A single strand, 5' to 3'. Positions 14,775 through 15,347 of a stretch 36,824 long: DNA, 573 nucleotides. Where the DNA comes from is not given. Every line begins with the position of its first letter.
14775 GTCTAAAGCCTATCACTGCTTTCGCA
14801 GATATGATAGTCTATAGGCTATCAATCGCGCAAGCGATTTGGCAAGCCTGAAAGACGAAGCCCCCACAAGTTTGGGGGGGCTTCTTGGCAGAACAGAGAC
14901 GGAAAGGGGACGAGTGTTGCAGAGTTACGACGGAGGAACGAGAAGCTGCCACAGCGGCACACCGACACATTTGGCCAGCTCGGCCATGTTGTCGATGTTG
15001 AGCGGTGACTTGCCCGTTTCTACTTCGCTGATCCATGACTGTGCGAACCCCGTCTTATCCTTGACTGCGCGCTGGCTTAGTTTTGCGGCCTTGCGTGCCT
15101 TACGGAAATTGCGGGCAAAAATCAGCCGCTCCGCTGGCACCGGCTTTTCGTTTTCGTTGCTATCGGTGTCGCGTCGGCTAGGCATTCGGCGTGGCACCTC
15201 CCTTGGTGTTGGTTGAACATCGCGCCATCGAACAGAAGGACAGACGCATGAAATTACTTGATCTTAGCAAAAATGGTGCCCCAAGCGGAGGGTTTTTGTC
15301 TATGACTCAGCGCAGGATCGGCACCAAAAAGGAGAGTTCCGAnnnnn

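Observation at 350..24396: Recurring 22-bp palindromic operator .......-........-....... at 4-5 promoter-proximal sites: candidate global regulon linking transfer and accessory genes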

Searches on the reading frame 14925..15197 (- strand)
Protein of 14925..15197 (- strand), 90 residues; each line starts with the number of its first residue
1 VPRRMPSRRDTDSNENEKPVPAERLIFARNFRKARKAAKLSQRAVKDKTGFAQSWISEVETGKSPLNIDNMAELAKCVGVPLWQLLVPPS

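Call 21: search_protein_families(library=pfam, proteins=[window:14925-15197:-], max_evalue=0.01)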
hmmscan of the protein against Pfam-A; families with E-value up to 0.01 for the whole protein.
window:14925-15197:- (90 aa): 3 families
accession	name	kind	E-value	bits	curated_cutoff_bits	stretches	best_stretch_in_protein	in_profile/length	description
PF01381.28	HTH_3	-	4.1e-09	36.8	23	1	32-82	2-52/55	Helix-turn-helix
PF13560.12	HTH_31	-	2e-08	34.8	27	1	27-81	2-57/64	Helix-turn-helix domain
PF12844.13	HTH_19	-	3.6e-06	27.2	30.2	1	29-82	2-55/64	Helix-turn-helix domain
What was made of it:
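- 14925..15185 (-): Gene for the 86-aa XRE-family HTH protein, the proposed repressor and a positional analogue of TrbA. The ORF list starts it at GTG 15197; relatives are annotated from the ATG at 15185. PF01381 HTH_3 scores 36.8 bits against a cut-off of 23 (call 21).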

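Call 22: search_protein_families(library=ncbifam, proteins=[window:14925-15197:-], max_evalue=0.01)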
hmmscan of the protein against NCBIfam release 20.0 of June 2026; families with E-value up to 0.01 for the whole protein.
window:14925-15197:- (90 aa): 5 families
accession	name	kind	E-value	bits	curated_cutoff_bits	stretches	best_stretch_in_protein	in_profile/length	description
TIGR03070.1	couple_hipB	subfamily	1e-08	35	71.65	1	28-80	4-56/58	type II toxin-antitoxin system Y4mF family antitoxin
NF041951.1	phage_RstR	subfamily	5.4e-05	23.4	80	1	27-82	3-58/108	RstR family transcriptional repressor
NF006015.0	PRK08154.1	subfamily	0.00016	20.9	204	1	26-86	30-90/314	anaerobic benzoate catabolism transcriptional regulator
NF010465.0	PRK13890.1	equivalog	0.0002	21.5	96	1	25-86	4-65/121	conjugal transfer protein TrbA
NF007408.0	PRK09943.1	equivalog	0.00033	20.3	211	1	26-85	7-66/185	HTH-type transcriptional regulator PuuR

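Call 24: search_dna_similar(query=window:14925-15197:-, collection=plasmids, mode=protein, max_rows=60, rows=spread, max_evalue=0.001)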
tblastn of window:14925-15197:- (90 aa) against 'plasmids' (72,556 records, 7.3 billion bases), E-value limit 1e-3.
Records with a match: 183; places in all: 184; records where one place covers at least 80% of the query: 125.
Best place of each record, by identity: 95-99% 28; 80-90% 1; 60-80% 96; <60% 58.
By first word of the organism name: Xanthomonas 84; Escherichia 56; Xylella 6; Citrobacter 5; Pseudomonas 4; uncultured 3; Providencia 3; Sphingomonas 3; Aminobacter 3; Salmonella 2; and 11 more.
By predicted mobility (MOB-suite, as given by PLSDB): conjugative 95; mobilizable 67; non-mobilizable 21.
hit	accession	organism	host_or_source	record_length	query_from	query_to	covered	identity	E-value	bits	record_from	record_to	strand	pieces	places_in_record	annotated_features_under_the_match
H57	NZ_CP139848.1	Escherichia coli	Homo sapiens,cell culture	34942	1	90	100%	98.9%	1e-42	153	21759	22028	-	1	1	helix-turn-helix transcriptional regulator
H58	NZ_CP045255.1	Proteus mirabilis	Homosapiens,stool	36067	1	90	100%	98.9%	1e-42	153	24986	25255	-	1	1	helix-turn-helix transcriptional regulator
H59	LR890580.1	Escherichia coli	Homo sapiens,rectal swab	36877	1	90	100%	98.9%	1e-42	153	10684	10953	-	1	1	record has no annotation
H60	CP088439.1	Escherichia coli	Homo sapiens,blood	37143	1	90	100%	98.9%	1e-42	153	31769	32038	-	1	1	helix-turn-helix domain-containing protein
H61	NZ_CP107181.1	Escherichia coli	Urine,human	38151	1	90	100%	98.9%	1e-42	153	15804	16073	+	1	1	helix-turn-helix transcriptional regulator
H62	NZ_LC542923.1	Serratia marcescens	-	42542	1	90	100%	98.9%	1e-42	153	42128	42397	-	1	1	helix-turn-helix transcriptional regulator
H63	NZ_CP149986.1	Morganella morganii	Homo sapiens,sputum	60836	1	90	100%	98.9%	1e-42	153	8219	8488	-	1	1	helix-turn-helix transcriptional regulator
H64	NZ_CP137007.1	Citrobacter koseri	Homo sapiens,sputum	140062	1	90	100%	98.9%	1e-42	153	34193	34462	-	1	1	helix-turn-helix transcriptional regulator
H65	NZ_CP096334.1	Providencia sp. PROV084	Clinical or host-associated ...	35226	1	90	100%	98.9%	4e-42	152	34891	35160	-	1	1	helix-turn-helix transcriptional regulator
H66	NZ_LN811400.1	Xanthomonas campestris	-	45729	3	88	96%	79.3%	4e-26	106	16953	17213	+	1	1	helix-turn-helix transcriptional regulator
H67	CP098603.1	Xanthomonas hortorum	geranium,cell culture,leaf sample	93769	3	88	96%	79.3%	4e-26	106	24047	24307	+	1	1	helix-turn-helix domain-containing protein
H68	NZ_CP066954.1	Xanthomonas campestris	Brassica oleracea var. capitata,Cell ...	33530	3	88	96%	74.7%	1e-25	105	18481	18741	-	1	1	helix-turn-helix transcriptional regulator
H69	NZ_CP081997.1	Xanthomonas campestris pv. campestris str. CN08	Raphanus sativus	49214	3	88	96%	74.7%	1e-25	105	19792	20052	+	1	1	helix-turn-helix transcriptional regulator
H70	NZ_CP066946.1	Xanthomonas campestris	Brassica oleracea var. italica,Cell ...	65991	3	88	96%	74.7%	1e-25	105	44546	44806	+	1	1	helix-turn-helix transcriptional regulator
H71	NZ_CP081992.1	Xanthomonas campestris pv. campestris str. CN06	Brassica rapa subsp. pekinensis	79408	3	88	96%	74.7%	1e-25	105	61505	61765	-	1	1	helix-turn-helix transcriptional regulator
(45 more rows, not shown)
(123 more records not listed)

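Call 34: find_related_loci(query=A1, collection=genome_contigs, flank=10000)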
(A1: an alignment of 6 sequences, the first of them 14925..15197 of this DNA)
Query A1 (90 aa) in genome_contigs; peptide patterns used: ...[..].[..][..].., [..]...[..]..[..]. (x = any residue, [..] = any of these).
83 stretches matched a pattern; 14 encode a relative of the query (tblastn E <= 1e-3); 14 distinct loci.
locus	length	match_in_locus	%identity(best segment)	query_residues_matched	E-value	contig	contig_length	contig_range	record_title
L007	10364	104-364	75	3-88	3e-40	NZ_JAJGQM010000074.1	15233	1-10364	Xanthomonas campestris pv. asclepiadis strain NCPPB 4013 scf_23932_74.contig_1, whole genome shotgun sequence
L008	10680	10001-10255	75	5-88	3e-40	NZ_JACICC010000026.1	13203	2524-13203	Pseudochelatococcus contaminans strain DSM 28760 Ga0373298_26, whole genome shotgun sequence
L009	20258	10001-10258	74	5-88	8e-40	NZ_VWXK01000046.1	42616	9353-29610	Pantoea sp. Ap-967 NODE_46_length_42616_cov_92.466309/0, whole genome shotgun sequence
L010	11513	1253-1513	71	3-88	6e-39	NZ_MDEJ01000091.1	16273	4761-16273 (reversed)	Xanthomonas populi strain CFBP1817 Xpo-CFBP1817-G1091, whole genome shotgun sequence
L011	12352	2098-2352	73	3-88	9e-38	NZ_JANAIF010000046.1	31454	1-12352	Xenorhabdus bovienii strain T228 NODE_46_length_31454_cov_151.561112, whole genome shotgun sequence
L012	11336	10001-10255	61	7-88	3e-32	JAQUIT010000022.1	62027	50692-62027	MAG: Desulfuromonadaceae bacterium isolate STCSWMC_67 NODE_847_length_62027_cov_79.131971_ST_CSWMC, whole genome shotgun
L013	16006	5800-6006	65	20-88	2e-27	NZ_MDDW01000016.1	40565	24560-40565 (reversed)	Rhizobium sp. LCM 4573 contig_22, whole genome shotgun sequence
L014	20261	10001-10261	71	3-88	6e-39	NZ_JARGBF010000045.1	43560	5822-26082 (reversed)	Xanthomonas hortorum ATCC 19865 contig_45, whole genome shotgun sequence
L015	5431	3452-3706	63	5-88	8e-27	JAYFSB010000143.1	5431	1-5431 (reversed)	MAG: Burkholderia sp. isolate Loki_2 gnl_UoN_Loki_2_143, whole genome shotgun sequence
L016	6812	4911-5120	60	20-88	1e-25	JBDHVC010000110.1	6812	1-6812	MAG: Sandaracinaceae bacterium isolate AS-MESO-3CA.302 NODE_46378_length_6812_cov_2.687602, whole genome shotgun sequenc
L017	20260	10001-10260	70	3-88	4e-29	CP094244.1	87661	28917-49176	Xanthomonas phaseoli pv. phaseoli strain ATCC 49119 plasmid pXPP88, complete sequence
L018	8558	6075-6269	65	24-88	3e-24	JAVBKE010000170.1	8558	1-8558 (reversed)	MAG: Bacillales bacterium isolate GLO_MAG_00201 c_000010574112, whole genome shotgun sequence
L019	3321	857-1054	56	23-88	1e-14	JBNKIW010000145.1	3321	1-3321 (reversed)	MAG: Rhodomicrobiaceae bacterium isolate H2.bin.4.permissive NODE_145_length_3321_cov_7.584155, whole genome shotgun seq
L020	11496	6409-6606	53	23-88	8e-14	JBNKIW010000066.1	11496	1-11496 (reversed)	MAG: Rhodomicrobiaceae bacterium isolate H2.bin.4.permissive NODE_66_length_11496_cov_17.898590, whole genome shotgun se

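Call 54: search_solved_structures(query=A1, max_evalue=0.01, show_alignments=2)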
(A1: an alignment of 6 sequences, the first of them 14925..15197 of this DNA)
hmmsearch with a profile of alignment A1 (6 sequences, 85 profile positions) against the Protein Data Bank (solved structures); distinct sequences matched with E-value up to 0.01: 33.
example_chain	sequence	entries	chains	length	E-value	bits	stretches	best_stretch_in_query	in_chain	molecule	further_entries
3vk0_A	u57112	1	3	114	6.2e-09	39.3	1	20-85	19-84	Transcriptional regulator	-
2b5a_A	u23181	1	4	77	5.6e-08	36.2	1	23-77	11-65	C.BclI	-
8bny_A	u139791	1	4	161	3.9e-06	30.3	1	25-81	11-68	Immunity repressor protein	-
6af3_B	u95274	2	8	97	6.1e-06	29.7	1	25-77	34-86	HigA antitoxin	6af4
8c8i_D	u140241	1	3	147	7e-06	29.5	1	28-79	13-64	Orf20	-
7pwx_CCC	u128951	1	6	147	7.1e-06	29.5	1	28-79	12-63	Orf20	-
7pwj_CCC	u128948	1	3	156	7.6e-06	29.4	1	28-79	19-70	Orf20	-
7dlv_D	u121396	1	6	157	7.7e-06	29.4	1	28-79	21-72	Orf20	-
6h49_A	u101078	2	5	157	7.7e-06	29.4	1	28-79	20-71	Orf20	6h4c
8p8o_H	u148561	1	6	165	8.4e-06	29.3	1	28-79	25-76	Orf20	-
1lmb_3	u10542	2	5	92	9.1e-06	29.1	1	12-76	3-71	PROTEIN (LAMBDA REPRESSOR) | LAMBDA REPRESSOR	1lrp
1rio_A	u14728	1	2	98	9.3e-06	29.1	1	11-76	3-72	Repressor protein CI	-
1y7y_A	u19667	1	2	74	1.8e-05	28.2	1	20-76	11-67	C.AhdI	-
8tac_A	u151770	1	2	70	2.2e-05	27.9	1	23-63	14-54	DBP48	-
7jvt_C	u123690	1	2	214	3.2e-05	27.4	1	12-76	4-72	Repressor protein CI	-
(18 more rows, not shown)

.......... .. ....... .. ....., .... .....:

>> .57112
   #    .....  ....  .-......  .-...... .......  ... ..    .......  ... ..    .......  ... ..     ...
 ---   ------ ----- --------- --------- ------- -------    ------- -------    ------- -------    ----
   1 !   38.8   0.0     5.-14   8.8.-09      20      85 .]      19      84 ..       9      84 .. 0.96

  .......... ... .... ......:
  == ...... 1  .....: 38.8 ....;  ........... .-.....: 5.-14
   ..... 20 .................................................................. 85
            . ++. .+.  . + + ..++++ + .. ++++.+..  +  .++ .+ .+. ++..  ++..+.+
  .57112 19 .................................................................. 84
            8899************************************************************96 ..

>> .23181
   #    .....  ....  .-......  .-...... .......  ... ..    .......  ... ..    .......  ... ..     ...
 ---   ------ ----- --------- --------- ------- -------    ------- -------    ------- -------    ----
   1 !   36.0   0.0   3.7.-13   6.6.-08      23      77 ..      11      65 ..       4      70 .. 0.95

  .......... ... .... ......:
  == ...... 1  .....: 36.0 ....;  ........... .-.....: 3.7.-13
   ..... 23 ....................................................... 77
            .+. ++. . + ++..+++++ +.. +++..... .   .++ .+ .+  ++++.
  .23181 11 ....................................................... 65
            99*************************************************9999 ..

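Call 66: search_protein_families(library=phrogs, proteins=[window:14925-15185:-], max_evalue=0.01)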
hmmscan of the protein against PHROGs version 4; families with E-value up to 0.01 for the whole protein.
window:14925-15185:- (86 aa): 17 families
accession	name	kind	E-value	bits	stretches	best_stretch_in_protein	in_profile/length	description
phrog_4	-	transcription regulation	1.2e-08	35.4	1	14-79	132-189/400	transcriptional repressor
phrog_1373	-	transcription regulation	5.7e-08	33.9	1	23-78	64-119/166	transcriptional regulator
phrog_8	-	transcription regulation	2.6e-07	31.4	1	22-82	76-136/346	transcriptional regulator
phrog_3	-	transcription regulation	1.7e-06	29.1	1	19-82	85-146/430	transcriptional repressor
phrog_2328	-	transcription regulation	3.2e-06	28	1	13-80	7-73/128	transcriptional repressor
phrog_4583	-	transcription regulation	4.3e-06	27.7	1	24-83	12-71/81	transcriptional repressor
phrog_2967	-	transcription regulation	5.7e-06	27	1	19-76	7-64/225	transcriptional regulator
phrog_5823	-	transcription regulation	9.2e-06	26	1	24-82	8-67/404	transcriptional regulator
phrog_9908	-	DNA, RNA and nucleotide metabolism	1.2e-05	25.6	1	20-76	11-67/282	DNA binding protein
phrog_2339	-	DNA, RNA and nucleotide metabolism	1.7e-05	25.8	1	12-76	15-80/98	HTH DNA binding protein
phrog_2439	-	transcription regulation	2.3e-05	24.5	1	24-77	9-62/367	transcriptional regulator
phrog_7241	-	transcription regulation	3.7e-05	24.8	1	9-82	44-121/122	transcriptional regulator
phrog_6831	-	transcription regulation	0.0024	18.8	1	36-71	19-55/68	transcriptional regulator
phrog_7396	-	unknown function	0.0031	18.2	1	21-76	14-72/227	-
phrog_638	-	transcription regulation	0.004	18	1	28-77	9-59/145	transcriptional regulator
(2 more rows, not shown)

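Call 68: find_homologous_proteins(query=window:14925-15185:-, max_evalue=0.00001)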
Query window:14925-15185:- (86 aa): 66 proteins with E <= 0.00001 among 67 candidates.
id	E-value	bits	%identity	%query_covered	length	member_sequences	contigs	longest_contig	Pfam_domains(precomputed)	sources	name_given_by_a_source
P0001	2.3e-44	167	92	100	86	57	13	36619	PF12844.14,PF01381.29,PF13560.13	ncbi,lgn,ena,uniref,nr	ncbi:TPA: helix-turn-helix domain-containing protein [Escherichia coli]|uniref:helix-turn-helix doma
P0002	8.1e-43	162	86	100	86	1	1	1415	PF12844.14,PF01381.29,PF13560.13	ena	-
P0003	6.2e-42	159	87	100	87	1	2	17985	PF12844.14,PF01381.29,PF13560.13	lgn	-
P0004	1.1e-41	158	100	88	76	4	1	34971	PF12844.14,PF01381.29,PF13560.13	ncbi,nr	ncbi:TPA: helix-turn-helix transcriptional regulator, partial [Pseudomonas aeruginosa]|nr:helix-turn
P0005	6.4e-41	156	88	98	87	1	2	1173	PF12844.14,PF01381.29,PF13560.13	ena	-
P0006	1.2e-39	152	87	99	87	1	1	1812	PF12844.14,PF01381.29,PF13560.13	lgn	-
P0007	2.6e-37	144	83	100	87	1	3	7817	PF12844.14,PF01381.29,PF13560.13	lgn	-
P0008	2.4e-35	138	83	98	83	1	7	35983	PF12844.14,PF01381.29,PF13560.13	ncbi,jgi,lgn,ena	ncbi:TPA: helix-turn-helix domain-containing protein [Yersinia enterocolitica]|jgi:transcriptional r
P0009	3.7e-35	137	79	98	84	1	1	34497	PF01381.29,PF13560.13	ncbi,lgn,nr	ncbi:helix-turn-helix transcriptional regulator [Salmonella enterica]|nr:helix-turn-helix transcript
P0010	4.1e-35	137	80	100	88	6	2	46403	PF12844.14,PF01381.29,PF13560.13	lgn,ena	-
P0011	1.7e-34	135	82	98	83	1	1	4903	PF12844.14,PF01381.29,PF13560.13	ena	-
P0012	1.5e-33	132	74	100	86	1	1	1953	PF12844.14,PF01381.29,PF13560.13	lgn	-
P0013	1.7e-33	132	76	98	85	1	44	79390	PF12844.14,PF01381.29,PF13560.13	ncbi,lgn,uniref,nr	ncbi:helix-turn-helix transcriptional regulator [Xanthomonas campestris pv. campestris]|uniref:XRE f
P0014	3.1e-33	131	75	98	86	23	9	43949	PF12844.14,PF01381.29,PF13560.13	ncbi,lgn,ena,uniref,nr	ncbi:helix-turn-helix transcriptional regulator [Salmonella enterica]|uniref:Transcriptional regulat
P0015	6.1e-33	130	79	98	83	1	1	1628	PF12844.14,PF01381.29,PF13560.13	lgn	-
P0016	6.5e-33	130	83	93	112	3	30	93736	PF01381.29,PF13560.13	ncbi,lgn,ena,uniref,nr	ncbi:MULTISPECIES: helix-turn-helix domain-containing protein [Xanthomonas]|uniref:helix-turn-helix 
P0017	1.1e-32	129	73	98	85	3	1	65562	PF12844.14,PF01381.29,PF13560.13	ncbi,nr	ncbi:transcriptional regulator (plasmid) [Xanthomonas citri pv. punicae]|nr:transcriptional regulato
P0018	1.5e-32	129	74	98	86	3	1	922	PF12844.14,PF01381.29,PF13560.13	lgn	-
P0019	1.9e-32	129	73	98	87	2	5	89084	PF12844.14,PF01381.29,PF13560.13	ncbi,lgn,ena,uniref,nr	ncbi:transcriptional regulator [Klebsiella quasipneumoniae]|uniref:helix-turn-helix domain-containin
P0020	2.9e-32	128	73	98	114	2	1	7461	PF12844.14,PF01381.29,PF13560.13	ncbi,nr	ncbi:helix-turn-helix domain-containing protein [Xanthomonas citri]|nr:helix-turn-helix transcriptio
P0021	3.2e-32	128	75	98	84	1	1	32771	PF12844.14,PF01381.29,PF13560.13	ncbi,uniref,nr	ncbi:helix-turn-helix domain-containing protein [Xenorhabdus eapokensis]|uniref:Transcriptional regu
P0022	5.0e-32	127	77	98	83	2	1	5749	PF12844.14,PF01381.29,PF13560.13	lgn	-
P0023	1.2e-31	126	75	98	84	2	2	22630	PF01381.29,PF13560.13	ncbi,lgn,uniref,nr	ncbi:helix-turn-helix domain-containing protein [Xenorhabdus bovienii]|uniref:Transcriptional regula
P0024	1.6e-31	126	77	98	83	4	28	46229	PF12844.14,PF01381.29,PF13560.13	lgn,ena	-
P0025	2.6e-31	125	74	98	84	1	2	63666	PF12844.14,PF01381.29,PF13560.13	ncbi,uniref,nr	ncbi:helix-turn-helix domain-containing protein [Xenorhabdus bovienii]|uniref:helix-turn-helix domai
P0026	3.8e-31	125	77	98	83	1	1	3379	PF12844.14,PF01381.29,PF13560.13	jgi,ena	-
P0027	4.8e-31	124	74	90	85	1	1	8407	PF12844.14,PF01381.29,PF13560.13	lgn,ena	-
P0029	1.0e-30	123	71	98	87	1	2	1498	PF12844.14,PF01381.29,PF13560.13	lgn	-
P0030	1.2e-30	123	71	98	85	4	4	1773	PF12844.14,PF01381.29,PF13560.13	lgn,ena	-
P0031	1.5e-30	123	73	90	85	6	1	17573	PF01381.29,PF13560.13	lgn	-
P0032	1.7e-30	122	71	98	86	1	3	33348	PF12844.14,PF01381.29,PF13560.13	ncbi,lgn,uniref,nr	ncbi:transcriptional regulator [Xanthomonas phaseoli pv. phaseoli]|uniref:Transcriptional regulator 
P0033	3.2e-30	122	70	98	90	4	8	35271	PF12844.14,PF01381.29,PF13560.13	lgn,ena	-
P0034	3.5e-30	121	74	98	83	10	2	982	PF12844.14,PF01381.29,PF13560.13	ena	-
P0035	4.1e-30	121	74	98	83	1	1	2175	PF12844.14,PF01381.29,PF13560.13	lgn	-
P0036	7.0e-30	120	76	97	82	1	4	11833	PF12844.14,PF01381.29,PF13560.13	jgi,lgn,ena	-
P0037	1.7e-29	119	74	91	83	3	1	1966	PF01381.29,PF13560.13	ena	-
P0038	1.8e-29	119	75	84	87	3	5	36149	PF12844.14,PF01381.29,PF13560.13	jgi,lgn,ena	-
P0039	3.0e-29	118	70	93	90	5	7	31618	PF01381.29,PF13560.13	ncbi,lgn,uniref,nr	ncbi:helix-turn-helix domain-containing protein [Xylella fastidiosa subsp. multiplex]|uniref:helix-t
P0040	1.0e-28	117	75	90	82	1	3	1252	PF12844.14,PF01381.29,PF13560.13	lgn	-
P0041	2.3e-28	116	67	98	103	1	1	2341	PF12844.14,PF01381.29,PF13560.13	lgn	-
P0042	2.3e-28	116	73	98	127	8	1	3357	PF12844.14,PF01381.29,PF13560.13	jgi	jgi:ribosome-binding protein aMBF1 (putative translation factor)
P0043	2.9e-28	115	70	98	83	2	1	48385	PF12844.14,PF01381.29,PF13560.13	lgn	-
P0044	4.9e-28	115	77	80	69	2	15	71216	PF12844.14,PF01381.29,PF13560.13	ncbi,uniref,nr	ncbi:helix-turn-helix transcriptional regulator (plasmid) [Xanthomonas citri pv. citri]|uniref:helix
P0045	5.6e-28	114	81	78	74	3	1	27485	PF12844.14,PF01381.29,PF13560.13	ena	-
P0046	9.3e-27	111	68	91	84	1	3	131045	PF01381.29,PF13560.13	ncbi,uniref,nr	ncbi:helix-turn-helix domain-containing protein [Comamonas endophytica]|uniref:Helix-turn-helix doma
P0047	8.2e-26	108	66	99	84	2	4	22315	PF01381.29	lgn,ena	-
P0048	1.7e-25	106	68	99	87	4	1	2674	PF12844.14,PF01381.29,PF13560.13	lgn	-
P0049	6.2e-25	105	70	83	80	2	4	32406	PF12844.14,PF01381.29,PF13560.13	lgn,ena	-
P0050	5.7e-24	102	69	87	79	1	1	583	PF12844.14,PF01381.29,PF13560.13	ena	-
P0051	1.7e-23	100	64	98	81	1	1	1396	PF12844.14,PF01381.29,PF13560.13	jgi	jgi:transcriptional regulator with XRE-family HTH domain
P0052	1.9e-23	100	68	83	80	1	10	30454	PF12844.14,PF01381.29,PF13560.13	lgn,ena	-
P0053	4.0e-23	99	64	95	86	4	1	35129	PF12844.14,PF01381.29,PF13560.13,PF13443.13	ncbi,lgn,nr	ncbi:helix-turn-helix transcriptional regulator [Salmonella enterica]|nr:helix-turn-helix transcript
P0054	8.3e-23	98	73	78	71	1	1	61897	PF12844.14,PF01381.29,PF13560.13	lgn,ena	-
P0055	2.2e-22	97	70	80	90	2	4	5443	PF12844.14,PF01381.29,PF13560.13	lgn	-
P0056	6.7e-22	95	64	87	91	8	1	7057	PF12844.14,PF01381.29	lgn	-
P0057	8.8e-22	95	60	97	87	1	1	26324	PF01381.29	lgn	-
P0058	9.3e-22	95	70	83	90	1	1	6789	PF12844.14,PF01381.29,PF13560.13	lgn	-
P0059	1.2e-21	94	74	77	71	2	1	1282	PF12844.14,PF01381.29,PF13560.13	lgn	-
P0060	1.3e-21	94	62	94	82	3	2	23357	PF01381.29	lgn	-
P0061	1.9e-21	94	72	80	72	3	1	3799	PF12844.14,PF01381.29,PF13560.13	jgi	-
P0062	2.1e-21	93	68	80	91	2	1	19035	PF12844.14,PF01381.29,PF13560.13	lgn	-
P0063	8.6e-21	92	71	80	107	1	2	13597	PF01381.29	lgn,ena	-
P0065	6.9e-20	89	71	77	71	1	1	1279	PF12844.14,PF01381.29,PF13560.13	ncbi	-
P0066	1.0e-19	88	68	80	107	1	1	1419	PF12844.14,PF01381.29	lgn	-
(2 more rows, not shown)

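Call 70: find_encoding_contigs(protein=P0001, flank=10000, max_places=1)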
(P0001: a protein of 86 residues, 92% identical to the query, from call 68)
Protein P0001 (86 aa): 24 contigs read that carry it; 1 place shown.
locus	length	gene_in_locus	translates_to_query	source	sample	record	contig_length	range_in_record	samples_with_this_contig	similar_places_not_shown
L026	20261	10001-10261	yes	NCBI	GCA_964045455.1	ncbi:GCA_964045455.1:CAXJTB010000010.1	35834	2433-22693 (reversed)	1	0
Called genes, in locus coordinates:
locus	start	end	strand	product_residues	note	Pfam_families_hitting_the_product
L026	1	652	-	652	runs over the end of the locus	PF02534:T4SS-DNA_transf, PF10412:TrwB_AAD_bind, PF12696:TraG-D_C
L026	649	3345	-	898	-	PF03432:Relaxase, PF22863:TraI_middle, PF18821:LPD7, PF22287:TraI-like_C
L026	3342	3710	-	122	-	PF21983:NikA-like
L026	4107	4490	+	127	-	PF17273:DUF5338 (weak)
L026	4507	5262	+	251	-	PF01656:CbiA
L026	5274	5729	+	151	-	-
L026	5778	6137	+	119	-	-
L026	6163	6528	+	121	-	-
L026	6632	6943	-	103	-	PF21716:dnstrm_HI1420, PF01381:HTH_3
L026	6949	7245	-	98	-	PF05973:Gp49 (weak)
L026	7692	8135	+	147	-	-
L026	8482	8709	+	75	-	-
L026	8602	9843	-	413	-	PF10134:RPA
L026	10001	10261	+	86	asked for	PF13560:HTH_31, PF12844:HTH_19 (weak), PF01381:HTH_3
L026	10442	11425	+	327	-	PF00437:T2SSE, PF27713:UCP018868 (weak), PF04851:ResIII (weak), PF13245:AAA_19 (weak)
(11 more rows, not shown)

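Call 71: find_encoding_contigs(protein=P0053, flank=10000, max_places=1)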
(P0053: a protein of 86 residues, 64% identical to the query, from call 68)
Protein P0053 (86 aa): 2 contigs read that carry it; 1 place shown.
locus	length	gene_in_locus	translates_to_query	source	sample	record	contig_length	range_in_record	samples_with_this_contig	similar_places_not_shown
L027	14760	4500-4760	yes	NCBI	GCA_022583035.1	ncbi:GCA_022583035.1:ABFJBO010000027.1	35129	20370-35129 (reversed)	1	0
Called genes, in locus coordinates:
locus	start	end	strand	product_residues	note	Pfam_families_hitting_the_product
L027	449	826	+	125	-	PF17273:DUF5338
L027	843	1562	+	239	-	PF01656:CbiA (weak)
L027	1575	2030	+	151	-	PF11657:Activator-TraM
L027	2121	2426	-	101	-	PF21716:dnstrm_HI1420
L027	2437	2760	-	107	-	PF05973:Gp49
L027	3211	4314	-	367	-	PF10134:RPA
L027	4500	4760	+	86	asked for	PF13560:HTH_31 (weak), PF12844:HTH_19 (weak), PF01381:HTH_3, PF13443:HTH_26 (weak)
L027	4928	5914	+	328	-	PF00437:T2SSE, PF27713:UCP018868 (weak)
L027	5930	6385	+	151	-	PF04956:TrbC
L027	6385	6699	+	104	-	PF05101:VirB3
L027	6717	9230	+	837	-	PF27097:VirB4_TrbE_N, PF03135:CagE_TrbE_VirB, PF19044:P-loop_TraG (weak)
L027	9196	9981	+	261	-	-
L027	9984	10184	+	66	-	-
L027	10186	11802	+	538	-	PF04610:TrbL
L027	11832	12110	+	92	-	-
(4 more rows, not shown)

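Call 72: find_encoding_contigs(protein=P0057, flank=10000, max_places=1)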
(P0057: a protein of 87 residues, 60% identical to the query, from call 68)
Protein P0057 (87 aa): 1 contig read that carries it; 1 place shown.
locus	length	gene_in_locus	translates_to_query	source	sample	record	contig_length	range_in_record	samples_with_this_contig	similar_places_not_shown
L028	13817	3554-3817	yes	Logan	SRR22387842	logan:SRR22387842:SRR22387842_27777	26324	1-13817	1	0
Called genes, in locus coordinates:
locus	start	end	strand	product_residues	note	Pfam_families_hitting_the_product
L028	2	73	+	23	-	?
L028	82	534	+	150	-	PF11657:Activator-TraM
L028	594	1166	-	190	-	-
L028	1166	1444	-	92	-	-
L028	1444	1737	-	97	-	PF13560:HTH_31 (weak)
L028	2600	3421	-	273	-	PF07042:TrfA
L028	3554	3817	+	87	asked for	PF01381:HTH_3 (weak)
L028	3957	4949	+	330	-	PF13191:AAA_16 (faint), PF00437:T2SSE, PF27713:UCP018868, PF04851:ResIII (faint), PF13245:AAA_19 (weak)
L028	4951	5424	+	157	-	PF04956:TrbC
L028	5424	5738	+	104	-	PF05101:VirB3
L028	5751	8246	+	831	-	PF27097:VirB4_TrbE_N, PF03135:CagE_TrbE_VirB, PF19044:P-loop_TraG (weak)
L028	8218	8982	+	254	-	-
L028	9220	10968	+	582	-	-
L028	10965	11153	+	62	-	-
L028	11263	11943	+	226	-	PF04335:VirB8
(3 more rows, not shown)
